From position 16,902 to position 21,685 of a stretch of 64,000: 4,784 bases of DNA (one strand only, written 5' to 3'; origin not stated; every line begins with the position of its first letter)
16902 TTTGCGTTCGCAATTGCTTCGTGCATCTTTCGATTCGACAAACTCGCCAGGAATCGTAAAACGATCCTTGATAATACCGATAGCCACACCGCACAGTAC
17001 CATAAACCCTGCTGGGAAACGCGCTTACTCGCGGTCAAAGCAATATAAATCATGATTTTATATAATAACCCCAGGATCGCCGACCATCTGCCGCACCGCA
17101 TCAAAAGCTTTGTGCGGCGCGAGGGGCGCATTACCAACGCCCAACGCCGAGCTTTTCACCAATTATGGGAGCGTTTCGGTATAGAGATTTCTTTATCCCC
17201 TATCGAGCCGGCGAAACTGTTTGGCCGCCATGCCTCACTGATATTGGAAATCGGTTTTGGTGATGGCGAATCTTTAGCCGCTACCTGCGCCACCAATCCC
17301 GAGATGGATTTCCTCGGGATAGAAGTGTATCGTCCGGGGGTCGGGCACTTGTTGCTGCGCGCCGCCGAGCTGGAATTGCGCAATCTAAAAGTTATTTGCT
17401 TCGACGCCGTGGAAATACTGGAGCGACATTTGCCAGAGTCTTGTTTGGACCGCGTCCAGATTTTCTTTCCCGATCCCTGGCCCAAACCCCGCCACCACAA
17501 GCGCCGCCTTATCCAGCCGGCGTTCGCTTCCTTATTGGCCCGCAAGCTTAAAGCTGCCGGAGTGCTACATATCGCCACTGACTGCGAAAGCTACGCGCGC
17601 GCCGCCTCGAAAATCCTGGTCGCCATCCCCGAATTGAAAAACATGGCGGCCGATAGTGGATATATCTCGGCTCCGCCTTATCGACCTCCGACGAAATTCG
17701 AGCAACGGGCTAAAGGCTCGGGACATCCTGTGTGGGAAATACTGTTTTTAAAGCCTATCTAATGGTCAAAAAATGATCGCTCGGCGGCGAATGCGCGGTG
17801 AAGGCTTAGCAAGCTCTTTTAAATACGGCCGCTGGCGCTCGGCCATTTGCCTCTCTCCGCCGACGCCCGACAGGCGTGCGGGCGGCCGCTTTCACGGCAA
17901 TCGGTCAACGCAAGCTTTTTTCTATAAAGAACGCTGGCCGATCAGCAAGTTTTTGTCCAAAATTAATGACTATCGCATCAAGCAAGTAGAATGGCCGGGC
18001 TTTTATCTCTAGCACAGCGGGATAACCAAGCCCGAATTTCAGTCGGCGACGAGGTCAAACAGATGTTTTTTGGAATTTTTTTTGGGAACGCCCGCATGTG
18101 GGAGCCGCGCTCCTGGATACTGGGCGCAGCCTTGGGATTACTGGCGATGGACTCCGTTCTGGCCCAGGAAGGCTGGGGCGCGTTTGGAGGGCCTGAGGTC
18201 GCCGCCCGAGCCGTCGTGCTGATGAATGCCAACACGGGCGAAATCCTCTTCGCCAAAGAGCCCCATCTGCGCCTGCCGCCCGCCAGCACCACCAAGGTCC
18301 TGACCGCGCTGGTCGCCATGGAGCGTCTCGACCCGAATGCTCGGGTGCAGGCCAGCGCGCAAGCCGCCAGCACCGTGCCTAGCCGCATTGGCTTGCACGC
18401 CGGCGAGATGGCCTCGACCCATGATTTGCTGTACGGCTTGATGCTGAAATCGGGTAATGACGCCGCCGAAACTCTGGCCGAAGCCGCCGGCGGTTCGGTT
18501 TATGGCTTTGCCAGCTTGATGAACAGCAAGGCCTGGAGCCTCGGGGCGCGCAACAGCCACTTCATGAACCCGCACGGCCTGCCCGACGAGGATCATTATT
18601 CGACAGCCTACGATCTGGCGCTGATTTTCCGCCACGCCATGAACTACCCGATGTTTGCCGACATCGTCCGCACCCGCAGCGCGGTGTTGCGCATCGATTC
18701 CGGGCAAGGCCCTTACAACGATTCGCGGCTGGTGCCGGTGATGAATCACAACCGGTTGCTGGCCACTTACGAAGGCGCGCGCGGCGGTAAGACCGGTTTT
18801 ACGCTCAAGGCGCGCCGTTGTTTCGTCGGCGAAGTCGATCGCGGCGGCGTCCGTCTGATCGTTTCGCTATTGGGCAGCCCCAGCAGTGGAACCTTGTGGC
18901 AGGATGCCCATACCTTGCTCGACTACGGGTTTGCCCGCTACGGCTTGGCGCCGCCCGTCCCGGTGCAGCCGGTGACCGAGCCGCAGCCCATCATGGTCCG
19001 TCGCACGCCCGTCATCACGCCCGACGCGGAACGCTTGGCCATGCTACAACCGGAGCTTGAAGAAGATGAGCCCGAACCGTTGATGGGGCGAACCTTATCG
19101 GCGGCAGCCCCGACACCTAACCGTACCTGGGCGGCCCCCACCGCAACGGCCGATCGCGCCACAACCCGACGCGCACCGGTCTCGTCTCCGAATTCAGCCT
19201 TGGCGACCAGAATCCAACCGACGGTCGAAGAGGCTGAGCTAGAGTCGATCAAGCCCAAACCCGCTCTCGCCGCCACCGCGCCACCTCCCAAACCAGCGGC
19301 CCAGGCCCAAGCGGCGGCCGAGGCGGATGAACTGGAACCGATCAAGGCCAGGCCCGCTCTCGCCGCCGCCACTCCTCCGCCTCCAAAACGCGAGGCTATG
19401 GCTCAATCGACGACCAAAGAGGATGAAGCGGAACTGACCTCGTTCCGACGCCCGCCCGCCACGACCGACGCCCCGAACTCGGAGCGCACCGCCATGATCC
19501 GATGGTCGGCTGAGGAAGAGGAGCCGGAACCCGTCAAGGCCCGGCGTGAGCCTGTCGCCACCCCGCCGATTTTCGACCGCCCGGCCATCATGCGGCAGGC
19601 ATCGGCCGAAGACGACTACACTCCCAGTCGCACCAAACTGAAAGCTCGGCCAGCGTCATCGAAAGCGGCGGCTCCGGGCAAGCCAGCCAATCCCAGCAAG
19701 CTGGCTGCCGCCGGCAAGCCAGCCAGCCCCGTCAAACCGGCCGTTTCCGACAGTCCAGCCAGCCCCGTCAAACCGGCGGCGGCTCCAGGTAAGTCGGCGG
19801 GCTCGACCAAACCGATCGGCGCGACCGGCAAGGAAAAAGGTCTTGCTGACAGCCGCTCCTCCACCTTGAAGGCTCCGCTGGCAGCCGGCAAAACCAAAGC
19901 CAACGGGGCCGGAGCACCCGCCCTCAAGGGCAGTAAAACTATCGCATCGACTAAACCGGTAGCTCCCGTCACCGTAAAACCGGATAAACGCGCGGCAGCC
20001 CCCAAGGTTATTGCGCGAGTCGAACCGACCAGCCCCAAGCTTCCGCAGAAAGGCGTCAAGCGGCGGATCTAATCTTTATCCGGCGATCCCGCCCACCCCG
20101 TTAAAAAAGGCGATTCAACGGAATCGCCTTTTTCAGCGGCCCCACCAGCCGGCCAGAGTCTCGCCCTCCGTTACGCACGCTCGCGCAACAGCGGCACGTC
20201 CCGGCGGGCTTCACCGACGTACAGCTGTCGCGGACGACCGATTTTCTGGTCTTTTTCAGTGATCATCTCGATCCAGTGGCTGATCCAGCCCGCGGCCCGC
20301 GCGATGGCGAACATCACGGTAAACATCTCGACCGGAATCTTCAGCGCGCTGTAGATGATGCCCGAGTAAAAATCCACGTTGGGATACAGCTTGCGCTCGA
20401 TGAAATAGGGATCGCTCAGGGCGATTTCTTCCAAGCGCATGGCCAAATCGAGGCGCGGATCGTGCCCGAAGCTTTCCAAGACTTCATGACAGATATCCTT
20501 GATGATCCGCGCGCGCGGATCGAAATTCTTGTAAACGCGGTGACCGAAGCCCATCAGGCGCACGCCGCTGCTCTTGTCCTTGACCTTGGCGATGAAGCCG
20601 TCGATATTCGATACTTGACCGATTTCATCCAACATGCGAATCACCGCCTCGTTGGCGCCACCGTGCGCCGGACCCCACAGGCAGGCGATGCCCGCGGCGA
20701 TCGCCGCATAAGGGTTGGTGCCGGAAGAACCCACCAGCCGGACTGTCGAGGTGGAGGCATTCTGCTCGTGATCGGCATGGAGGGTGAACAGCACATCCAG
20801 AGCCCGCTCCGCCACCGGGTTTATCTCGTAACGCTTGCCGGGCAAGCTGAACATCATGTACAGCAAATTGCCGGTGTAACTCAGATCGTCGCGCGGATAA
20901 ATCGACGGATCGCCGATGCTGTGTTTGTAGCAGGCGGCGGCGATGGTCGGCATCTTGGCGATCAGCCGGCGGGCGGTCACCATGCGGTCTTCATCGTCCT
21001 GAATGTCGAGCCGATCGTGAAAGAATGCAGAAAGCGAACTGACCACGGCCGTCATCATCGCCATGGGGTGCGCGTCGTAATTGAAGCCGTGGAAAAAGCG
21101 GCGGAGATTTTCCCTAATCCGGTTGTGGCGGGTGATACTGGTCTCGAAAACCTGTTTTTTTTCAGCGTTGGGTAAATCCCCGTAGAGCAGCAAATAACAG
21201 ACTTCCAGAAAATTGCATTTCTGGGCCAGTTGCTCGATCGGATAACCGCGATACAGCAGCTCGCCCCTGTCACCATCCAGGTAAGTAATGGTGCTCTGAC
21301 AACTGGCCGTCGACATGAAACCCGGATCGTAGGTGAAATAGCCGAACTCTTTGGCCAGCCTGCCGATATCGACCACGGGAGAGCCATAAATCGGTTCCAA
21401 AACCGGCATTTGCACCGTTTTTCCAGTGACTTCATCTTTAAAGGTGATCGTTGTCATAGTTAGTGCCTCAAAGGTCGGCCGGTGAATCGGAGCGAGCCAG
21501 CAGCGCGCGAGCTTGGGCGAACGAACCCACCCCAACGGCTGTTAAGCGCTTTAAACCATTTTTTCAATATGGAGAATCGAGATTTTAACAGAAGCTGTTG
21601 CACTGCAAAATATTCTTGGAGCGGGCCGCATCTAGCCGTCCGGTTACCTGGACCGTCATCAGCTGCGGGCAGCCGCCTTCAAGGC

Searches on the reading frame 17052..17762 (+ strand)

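Call 91: search_protein_families(library=pfam, proteins=[window:17052-17762:+], max_evalue=0.00001)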
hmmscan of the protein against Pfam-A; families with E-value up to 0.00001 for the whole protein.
window:17052-17762:+ (236 aa): 1 family
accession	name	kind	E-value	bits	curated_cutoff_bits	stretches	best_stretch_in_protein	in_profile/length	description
PF02390.23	Methyltransf_4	-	3.2e-50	170.4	24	1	61-229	2-172/173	Putative methyltransferase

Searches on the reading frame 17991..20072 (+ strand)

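Call 91: search_protein_families(library=pfam, proteins=[window:17991-20072:+], max_evalue=0.00001)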
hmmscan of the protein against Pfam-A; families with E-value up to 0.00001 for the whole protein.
window:17991-20072:+ (693 aa): 2 families
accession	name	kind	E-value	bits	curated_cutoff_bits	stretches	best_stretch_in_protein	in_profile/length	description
PF00768.25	Peptidase_S11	-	5.7e-50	170.5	27.6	1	68-296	8-237/239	D-alanyl-D-alanine carboxypeptidase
PF02113.21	Peptidase_S13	-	1.7e-07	30.8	22.8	1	71-129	17-75/444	D-Ala-D-Ala carboxypeptidase 3 (S13) family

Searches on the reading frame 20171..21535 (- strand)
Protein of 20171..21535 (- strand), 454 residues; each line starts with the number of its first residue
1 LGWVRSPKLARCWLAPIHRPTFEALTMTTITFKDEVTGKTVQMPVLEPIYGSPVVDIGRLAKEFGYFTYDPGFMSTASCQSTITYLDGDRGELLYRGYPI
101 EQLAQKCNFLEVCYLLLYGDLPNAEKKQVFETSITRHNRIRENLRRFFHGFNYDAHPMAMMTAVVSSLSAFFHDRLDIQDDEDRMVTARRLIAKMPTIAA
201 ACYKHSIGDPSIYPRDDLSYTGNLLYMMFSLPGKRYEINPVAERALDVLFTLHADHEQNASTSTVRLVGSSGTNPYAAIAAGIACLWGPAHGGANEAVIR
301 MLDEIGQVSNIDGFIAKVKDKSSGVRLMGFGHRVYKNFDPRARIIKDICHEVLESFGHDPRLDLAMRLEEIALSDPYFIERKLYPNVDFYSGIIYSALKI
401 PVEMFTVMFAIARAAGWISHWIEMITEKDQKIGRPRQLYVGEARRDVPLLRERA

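Call 91: search_protein_families(library=pfam, proteins=[window:20171-21535:-], max_evalue=0.00001)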
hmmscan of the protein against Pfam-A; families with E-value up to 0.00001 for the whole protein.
window:20171-21535:- (454 aa): 1 family
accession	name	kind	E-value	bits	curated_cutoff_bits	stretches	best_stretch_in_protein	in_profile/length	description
PF00285.26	Citrate_synt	-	2.8e-142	474.4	27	1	72-436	1-357/357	Citrate synthase, C-terminal domain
